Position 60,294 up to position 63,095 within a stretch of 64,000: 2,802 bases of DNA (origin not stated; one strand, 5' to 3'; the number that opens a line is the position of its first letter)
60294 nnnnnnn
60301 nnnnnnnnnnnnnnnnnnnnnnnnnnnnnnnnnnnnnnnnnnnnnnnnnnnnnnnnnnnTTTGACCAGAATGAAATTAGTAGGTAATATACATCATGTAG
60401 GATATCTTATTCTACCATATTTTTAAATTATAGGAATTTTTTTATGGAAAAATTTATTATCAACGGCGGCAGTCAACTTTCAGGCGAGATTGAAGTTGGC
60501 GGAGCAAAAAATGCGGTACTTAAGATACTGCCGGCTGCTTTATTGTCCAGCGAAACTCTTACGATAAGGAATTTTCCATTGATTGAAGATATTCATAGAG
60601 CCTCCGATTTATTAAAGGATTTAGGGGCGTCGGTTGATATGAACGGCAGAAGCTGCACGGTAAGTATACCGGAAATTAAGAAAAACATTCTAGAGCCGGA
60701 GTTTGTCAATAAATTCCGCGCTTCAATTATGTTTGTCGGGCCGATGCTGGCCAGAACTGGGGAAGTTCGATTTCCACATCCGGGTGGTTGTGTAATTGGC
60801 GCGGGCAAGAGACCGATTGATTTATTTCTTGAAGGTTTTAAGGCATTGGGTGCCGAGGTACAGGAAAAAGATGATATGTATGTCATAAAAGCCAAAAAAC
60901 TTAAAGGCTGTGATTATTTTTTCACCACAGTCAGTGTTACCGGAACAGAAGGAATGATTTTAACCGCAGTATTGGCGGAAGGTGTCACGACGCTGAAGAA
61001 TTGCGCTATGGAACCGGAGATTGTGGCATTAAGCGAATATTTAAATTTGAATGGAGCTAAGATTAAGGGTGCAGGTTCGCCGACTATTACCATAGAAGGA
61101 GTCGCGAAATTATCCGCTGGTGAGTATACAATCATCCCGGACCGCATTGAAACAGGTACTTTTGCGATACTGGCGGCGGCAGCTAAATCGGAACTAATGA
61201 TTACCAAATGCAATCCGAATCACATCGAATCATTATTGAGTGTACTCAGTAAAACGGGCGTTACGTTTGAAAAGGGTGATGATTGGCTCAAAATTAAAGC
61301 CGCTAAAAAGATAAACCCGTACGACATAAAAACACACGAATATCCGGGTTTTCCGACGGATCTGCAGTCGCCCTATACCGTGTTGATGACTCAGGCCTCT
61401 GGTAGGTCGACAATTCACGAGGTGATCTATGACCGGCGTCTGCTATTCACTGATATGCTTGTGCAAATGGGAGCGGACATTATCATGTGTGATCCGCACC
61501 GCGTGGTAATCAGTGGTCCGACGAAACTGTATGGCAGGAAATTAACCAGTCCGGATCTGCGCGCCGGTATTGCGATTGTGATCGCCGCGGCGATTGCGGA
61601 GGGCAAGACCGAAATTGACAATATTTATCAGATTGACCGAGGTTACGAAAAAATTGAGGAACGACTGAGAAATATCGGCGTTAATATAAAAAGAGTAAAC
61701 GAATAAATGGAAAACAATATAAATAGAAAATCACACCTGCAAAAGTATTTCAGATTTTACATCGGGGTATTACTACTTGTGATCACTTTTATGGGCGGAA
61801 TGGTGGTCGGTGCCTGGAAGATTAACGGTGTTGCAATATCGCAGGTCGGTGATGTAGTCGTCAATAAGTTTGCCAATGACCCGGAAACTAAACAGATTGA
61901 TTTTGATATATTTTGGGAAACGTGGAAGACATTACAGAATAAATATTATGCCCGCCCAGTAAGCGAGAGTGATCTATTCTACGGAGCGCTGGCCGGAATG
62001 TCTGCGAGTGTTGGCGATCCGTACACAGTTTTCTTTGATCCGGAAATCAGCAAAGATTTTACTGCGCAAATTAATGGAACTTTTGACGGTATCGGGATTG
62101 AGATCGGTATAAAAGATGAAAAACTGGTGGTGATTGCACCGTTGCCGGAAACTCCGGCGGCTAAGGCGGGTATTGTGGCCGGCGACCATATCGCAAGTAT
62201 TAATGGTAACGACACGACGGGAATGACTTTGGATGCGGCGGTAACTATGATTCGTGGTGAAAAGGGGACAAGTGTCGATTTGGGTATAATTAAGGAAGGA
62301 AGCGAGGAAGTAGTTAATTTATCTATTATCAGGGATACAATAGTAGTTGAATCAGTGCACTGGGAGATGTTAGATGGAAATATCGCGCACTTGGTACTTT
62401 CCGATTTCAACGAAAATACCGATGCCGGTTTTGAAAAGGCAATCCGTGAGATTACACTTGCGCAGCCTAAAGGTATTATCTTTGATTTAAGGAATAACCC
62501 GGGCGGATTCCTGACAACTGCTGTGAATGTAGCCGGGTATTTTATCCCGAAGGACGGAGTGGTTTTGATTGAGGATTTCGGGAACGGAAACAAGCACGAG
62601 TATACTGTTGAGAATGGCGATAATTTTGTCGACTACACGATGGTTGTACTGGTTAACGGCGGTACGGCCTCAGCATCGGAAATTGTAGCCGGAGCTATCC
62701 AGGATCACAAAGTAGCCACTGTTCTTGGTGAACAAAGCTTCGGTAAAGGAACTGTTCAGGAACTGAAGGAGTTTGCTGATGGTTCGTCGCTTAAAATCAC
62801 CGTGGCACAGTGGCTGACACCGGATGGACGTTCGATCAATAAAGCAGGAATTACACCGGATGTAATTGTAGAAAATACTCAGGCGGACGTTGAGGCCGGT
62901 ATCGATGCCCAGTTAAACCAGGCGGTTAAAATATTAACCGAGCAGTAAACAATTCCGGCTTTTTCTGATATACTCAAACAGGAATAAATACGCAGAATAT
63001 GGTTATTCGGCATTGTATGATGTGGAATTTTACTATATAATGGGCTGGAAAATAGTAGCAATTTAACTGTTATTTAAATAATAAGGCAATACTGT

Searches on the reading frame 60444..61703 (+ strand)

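Call 11: search_protein_families(library=pfam, proteins=[window:60444-61703:+], max_evalue=0.01)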
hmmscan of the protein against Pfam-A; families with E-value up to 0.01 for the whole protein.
window:60444-61703:+ (420 aa): 1 family
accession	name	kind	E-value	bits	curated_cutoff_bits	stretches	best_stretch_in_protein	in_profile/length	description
PF00275.25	EPSP_synthase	-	5.3e-82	276.2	22.8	1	7-408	2-417/417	EPSP synthase (3-phosphoshikimate 1-carboxyvinyltransferase)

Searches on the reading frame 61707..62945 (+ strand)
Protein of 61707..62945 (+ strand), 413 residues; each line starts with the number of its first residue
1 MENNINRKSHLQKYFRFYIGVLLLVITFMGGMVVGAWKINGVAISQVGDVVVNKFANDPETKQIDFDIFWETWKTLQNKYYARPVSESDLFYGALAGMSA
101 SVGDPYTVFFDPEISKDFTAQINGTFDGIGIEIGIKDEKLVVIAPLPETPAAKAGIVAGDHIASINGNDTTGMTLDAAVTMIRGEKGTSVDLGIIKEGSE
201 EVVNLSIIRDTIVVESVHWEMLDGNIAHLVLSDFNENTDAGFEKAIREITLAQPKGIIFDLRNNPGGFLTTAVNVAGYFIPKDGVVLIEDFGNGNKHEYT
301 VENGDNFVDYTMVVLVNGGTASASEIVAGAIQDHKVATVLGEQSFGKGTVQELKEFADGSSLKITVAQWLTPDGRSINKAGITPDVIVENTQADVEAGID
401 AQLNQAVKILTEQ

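Call 11: search_protein_families(library=pfam, proteins=[window:61707-62945:+], max_evalue=0.01)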
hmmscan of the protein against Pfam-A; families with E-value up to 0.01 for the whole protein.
window:61707-62945:+ (413 aa): 5 families
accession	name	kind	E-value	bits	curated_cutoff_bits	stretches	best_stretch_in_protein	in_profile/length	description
PF03572.23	Peptidase_S41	-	2e-50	171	24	1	225-388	1-165/165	Peptidase family S41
PF00595.29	PDZ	-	1.2e-11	45.2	23.2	1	124-194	9-80/81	PDZ domain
PF17820.7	PDZ_6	-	2.5e-09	37.2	27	1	142-194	2-52/54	PDZ domain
PF13180.12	PDZ_2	-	2e-07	31.7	27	1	129-206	3-79/80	PDZ domain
PF22694.1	CtpB_N-like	-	2.1e-06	28.6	27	1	60-113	32-84/85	Activating protease CtpB N-terminal domain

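Call 17: find_encoding_contigs(protein=window:61707-62945:+, flank=10000, max_places=3)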
Protein window:61707-62945:+ (413 aa): 3 contigs read that carry it; 3 places shown.
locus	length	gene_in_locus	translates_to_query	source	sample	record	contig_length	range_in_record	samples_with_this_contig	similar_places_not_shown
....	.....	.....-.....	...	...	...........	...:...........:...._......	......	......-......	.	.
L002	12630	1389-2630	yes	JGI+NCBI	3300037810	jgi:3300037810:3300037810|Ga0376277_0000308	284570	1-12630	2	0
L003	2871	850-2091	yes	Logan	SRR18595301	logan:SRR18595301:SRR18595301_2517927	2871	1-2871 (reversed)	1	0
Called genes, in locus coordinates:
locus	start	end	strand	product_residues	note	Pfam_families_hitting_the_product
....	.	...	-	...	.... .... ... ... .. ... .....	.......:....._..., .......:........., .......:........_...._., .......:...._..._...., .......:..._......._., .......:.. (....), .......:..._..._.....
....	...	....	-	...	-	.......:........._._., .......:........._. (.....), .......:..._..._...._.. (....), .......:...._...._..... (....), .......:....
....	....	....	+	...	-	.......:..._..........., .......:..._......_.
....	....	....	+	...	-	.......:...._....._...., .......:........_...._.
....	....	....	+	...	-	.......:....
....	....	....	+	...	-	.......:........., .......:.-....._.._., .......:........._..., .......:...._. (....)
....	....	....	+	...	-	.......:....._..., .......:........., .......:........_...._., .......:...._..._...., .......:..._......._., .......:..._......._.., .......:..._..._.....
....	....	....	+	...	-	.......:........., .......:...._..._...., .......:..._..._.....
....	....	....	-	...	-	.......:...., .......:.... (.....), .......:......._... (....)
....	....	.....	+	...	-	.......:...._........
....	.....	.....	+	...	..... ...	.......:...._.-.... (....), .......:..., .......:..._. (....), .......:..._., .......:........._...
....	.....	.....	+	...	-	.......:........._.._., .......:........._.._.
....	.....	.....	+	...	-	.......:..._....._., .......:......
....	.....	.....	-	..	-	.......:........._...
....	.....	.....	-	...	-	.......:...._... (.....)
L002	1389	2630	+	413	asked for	PF22694:CtpB_N-like (weak), PF00595:PDZ, PF13180:PDZ_2 (weak), PF17820:PDZ_6, PF03572:Peptidase_S41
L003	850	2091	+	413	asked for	PF22694:CtpB_N-like (weak), PF00595:PDZ, PF13180:PDZ_2 (weak), PF17820:PDZ_6, PF03572:Peptidase_S41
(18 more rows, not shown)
